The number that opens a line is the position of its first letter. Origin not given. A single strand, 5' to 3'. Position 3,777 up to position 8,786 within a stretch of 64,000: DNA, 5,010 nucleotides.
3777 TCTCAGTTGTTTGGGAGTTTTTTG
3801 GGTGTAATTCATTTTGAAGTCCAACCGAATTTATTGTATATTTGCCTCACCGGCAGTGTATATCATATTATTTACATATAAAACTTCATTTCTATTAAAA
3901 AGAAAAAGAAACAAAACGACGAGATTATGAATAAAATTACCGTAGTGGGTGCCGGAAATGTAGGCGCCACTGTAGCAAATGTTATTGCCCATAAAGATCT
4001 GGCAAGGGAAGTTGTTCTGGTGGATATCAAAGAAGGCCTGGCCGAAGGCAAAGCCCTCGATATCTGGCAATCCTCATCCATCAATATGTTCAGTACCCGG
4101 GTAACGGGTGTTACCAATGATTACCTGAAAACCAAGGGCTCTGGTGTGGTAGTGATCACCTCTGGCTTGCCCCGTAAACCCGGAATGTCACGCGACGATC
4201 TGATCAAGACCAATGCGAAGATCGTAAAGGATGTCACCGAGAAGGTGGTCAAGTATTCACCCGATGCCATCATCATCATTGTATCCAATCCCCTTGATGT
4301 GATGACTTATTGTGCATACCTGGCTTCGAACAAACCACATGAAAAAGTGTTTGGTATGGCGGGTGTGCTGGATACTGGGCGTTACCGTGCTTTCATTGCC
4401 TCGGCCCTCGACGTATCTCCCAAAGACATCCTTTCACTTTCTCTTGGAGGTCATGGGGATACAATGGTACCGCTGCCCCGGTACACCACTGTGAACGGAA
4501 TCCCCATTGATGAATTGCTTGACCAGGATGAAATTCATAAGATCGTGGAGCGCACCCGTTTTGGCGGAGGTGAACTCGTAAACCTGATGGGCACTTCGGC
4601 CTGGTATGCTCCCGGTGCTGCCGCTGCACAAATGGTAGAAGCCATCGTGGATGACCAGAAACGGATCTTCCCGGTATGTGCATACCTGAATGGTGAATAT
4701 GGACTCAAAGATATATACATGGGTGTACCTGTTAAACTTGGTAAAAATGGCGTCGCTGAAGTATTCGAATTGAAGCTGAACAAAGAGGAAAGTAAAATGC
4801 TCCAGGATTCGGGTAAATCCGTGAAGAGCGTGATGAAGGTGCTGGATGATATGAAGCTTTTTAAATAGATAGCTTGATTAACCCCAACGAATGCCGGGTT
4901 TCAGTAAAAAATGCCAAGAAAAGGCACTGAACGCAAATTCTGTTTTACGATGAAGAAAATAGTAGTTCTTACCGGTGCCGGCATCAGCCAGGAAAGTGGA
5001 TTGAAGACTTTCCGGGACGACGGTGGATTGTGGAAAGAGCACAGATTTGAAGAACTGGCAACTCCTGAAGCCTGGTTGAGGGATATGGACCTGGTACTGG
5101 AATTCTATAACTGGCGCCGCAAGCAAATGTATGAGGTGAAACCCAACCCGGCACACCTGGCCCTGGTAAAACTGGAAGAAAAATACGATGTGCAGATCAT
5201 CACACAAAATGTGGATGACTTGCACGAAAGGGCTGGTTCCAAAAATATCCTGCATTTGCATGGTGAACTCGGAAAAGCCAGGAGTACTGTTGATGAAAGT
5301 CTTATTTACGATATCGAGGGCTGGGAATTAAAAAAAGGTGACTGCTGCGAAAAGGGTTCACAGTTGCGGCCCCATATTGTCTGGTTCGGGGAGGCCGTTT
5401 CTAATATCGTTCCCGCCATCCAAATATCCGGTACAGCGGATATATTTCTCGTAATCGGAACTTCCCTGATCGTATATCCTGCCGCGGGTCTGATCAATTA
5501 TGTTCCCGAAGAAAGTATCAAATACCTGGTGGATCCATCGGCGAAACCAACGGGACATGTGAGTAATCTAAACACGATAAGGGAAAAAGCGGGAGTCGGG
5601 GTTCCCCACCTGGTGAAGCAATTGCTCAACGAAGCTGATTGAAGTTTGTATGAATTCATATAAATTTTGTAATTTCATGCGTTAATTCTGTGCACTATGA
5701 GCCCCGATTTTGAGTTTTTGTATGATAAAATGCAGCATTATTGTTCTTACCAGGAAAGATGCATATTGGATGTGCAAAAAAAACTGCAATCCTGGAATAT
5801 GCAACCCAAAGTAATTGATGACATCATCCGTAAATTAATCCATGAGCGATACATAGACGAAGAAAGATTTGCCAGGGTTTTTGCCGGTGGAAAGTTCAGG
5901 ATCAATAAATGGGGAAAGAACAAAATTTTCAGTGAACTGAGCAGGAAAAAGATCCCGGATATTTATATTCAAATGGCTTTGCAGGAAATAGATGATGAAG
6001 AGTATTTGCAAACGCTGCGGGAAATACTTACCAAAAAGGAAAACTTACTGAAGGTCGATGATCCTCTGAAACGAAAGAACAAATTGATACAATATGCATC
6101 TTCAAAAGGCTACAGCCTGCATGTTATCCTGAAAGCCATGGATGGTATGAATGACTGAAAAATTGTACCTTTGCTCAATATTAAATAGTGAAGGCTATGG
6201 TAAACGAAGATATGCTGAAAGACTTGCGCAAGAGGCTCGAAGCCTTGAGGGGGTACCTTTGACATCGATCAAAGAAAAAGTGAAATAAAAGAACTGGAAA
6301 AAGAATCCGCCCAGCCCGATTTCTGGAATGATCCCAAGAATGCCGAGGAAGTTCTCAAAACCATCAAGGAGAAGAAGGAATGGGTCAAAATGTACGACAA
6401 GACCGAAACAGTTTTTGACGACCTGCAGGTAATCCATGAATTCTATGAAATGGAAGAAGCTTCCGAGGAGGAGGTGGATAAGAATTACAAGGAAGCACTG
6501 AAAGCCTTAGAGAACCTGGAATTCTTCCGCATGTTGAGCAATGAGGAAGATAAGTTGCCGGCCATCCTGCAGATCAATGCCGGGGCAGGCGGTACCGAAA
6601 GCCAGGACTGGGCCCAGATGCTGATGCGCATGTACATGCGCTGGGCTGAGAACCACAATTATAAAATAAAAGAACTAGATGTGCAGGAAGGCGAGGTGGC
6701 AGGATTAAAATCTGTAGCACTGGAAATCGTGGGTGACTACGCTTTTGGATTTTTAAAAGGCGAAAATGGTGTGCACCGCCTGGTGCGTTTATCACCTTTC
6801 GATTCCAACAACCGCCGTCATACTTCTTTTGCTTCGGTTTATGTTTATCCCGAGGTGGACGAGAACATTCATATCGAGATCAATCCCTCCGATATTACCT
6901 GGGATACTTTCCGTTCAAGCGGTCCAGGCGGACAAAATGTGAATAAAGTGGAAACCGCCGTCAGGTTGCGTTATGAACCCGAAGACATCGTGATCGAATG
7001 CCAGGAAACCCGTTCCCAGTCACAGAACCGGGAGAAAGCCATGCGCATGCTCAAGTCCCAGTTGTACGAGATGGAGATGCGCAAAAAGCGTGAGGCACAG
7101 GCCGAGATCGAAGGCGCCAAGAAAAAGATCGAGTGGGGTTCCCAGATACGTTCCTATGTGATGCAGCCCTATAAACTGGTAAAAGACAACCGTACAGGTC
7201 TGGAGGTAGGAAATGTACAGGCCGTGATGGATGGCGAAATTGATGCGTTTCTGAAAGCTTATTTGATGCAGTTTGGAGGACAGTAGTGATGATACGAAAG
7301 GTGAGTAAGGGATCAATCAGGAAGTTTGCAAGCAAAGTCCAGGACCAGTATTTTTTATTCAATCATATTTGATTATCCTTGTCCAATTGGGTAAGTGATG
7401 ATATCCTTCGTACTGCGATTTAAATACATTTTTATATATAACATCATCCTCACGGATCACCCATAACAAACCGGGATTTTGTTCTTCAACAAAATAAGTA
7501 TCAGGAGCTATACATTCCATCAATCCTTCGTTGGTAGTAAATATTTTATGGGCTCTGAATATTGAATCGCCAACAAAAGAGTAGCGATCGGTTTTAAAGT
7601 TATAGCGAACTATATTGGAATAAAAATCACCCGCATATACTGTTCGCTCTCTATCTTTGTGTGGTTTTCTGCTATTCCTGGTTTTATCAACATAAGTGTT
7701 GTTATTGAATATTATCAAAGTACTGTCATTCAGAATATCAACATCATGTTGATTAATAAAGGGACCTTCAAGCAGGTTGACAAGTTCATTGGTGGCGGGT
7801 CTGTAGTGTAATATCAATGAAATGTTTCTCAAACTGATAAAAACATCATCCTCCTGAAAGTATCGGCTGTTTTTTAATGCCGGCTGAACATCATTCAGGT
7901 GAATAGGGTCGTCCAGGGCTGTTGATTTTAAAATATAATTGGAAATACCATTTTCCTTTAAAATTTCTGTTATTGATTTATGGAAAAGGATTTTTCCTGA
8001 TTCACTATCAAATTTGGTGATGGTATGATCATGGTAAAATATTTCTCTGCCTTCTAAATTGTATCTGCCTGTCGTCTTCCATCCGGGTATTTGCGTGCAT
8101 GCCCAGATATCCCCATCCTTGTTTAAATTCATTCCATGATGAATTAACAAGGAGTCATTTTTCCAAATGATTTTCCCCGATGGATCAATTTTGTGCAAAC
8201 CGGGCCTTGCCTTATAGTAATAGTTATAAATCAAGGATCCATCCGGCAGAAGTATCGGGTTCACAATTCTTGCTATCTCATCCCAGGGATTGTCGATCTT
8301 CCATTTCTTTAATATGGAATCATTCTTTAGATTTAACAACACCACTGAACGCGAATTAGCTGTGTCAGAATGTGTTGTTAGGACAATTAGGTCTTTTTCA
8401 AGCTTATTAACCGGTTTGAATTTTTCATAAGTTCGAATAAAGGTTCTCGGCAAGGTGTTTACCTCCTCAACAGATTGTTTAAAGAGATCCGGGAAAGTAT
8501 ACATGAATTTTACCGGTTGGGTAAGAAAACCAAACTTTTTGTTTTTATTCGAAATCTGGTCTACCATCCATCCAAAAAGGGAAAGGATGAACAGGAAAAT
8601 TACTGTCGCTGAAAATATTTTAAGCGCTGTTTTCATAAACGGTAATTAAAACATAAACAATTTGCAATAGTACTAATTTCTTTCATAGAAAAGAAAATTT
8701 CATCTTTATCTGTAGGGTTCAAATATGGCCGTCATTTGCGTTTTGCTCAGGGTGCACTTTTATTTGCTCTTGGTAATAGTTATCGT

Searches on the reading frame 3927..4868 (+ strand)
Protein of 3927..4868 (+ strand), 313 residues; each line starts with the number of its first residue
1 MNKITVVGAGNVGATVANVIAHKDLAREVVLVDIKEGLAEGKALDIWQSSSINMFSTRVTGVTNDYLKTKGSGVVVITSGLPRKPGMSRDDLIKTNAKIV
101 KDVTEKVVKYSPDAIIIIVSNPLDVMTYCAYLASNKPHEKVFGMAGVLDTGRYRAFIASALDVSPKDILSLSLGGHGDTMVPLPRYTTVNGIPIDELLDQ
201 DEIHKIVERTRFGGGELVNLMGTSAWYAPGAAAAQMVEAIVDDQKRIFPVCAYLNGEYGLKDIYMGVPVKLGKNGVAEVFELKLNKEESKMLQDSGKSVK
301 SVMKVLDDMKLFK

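Call 12: search_protein_families(library=pfam, proteins=[window:3927-4868:+], max_evalue=0.001)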
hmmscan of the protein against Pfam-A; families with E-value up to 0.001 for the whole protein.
window:3927-4868:+ (313 aa): 4 families
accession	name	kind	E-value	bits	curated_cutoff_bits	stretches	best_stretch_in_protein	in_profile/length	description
PF00056.29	Ldh_1_N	-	4.2e-42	144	27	1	3-143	2-141/141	lactate/malate dehydrogenase, NAD binding domain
PF02866.23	Ldh_1_C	-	5.1e-31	108.4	22.6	1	148-304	3-168/174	lactate/malate dehydrogenase, alpha/beta C-terminal domain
PF02737.24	3HCDH_N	-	0.00049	20.5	22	0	3-47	1-43/180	3-hydroxyacyl-CoA dehydrogenase, NAD binding domain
PF03721.20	UDPG_MGDP_dh_N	-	0.00085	19.4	27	0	3-119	2-119/187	UDP-glucose/GDP-mannose dehydrogenase family, NAD binding domain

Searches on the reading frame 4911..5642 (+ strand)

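Call 12: search_protein_families(library=pfam, proteins=[window:4911-5642:+], max_evalue=0.001)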
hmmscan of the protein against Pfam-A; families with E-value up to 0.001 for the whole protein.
window:4911-5642:+ (243 aa): 1 family
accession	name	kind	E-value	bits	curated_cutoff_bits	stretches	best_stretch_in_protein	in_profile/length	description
PF02146.23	SIR2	-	2e-42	145.6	24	1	22-190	1-180/180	Sir2 family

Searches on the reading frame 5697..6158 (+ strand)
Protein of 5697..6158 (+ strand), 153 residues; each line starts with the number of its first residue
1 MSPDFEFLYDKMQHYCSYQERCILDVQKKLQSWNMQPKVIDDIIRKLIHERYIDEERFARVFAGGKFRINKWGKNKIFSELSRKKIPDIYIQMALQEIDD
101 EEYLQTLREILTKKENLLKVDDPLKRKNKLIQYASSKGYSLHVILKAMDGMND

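Call 12: search_protein_families(library=pfam, proteins=[window:5697-6158:+], max_evalue=0.001)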
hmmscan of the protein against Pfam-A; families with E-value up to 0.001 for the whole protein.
window:5697-6158:+ (153 aa): 3 families
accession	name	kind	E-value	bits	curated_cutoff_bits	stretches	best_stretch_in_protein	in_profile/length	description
PF02631.22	RecX_HTH2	-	7.4e-11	42.5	26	1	54-95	1-42/42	RecX, second three-helix domain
PF21981.2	RecX_HTH3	-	2.4e-09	37.7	26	1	101-148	1-48/48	RecX, third three-helix domain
PF21982.2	RecX_HTH1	-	5.3e-05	23.6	26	0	9-47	2-40/40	RecX, first three-helix domain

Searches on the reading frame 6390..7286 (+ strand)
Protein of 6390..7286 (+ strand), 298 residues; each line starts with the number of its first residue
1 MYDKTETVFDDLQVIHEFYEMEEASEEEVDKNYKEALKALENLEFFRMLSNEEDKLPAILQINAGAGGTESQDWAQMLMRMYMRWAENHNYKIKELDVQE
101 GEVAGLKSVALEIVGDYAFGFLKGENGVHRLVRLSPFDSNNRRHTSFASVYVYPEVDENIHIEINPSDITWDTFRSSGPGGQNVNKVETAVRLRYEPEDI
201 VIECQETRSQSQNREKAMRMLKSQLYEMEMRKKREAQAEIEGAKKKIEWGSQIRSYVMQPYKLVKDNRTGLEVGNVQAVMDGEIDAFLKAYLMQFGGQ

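Call 12: search_protein_families(library=pfam, proteins=[window:6390-7286:+], max_evalue=0.001)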
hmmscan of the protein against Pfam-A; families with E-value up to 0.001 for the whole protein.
window:6390-7286:+ (298 aa): 2 families
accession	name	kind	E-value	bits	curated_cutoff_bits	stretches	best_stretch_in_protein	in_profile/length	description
PF03462.23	PCRF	-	1.9e-49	168.5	24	1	2-150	41-194/194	PCRF domain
PF00472.26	RF-1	-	1.1e-40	138.6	35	1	159-268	2-116/116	RF-1 domain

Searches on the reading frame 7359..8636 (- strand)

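Call 12: search_protein_families(library=pfam, proteins=[window:7359-8636:-], max_evalue=0.001)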
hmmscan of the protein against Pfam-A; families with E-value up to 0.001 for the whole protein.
window:7359-8636:- (425 aa): 1 family
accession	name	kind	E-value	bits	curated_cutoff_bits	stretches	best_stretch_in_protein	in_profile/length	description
PF14269.12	Arylsulfotran_2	-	9.7e-28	97.9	27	1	127-391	2-285/301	Arylsulfotransferase (ASST)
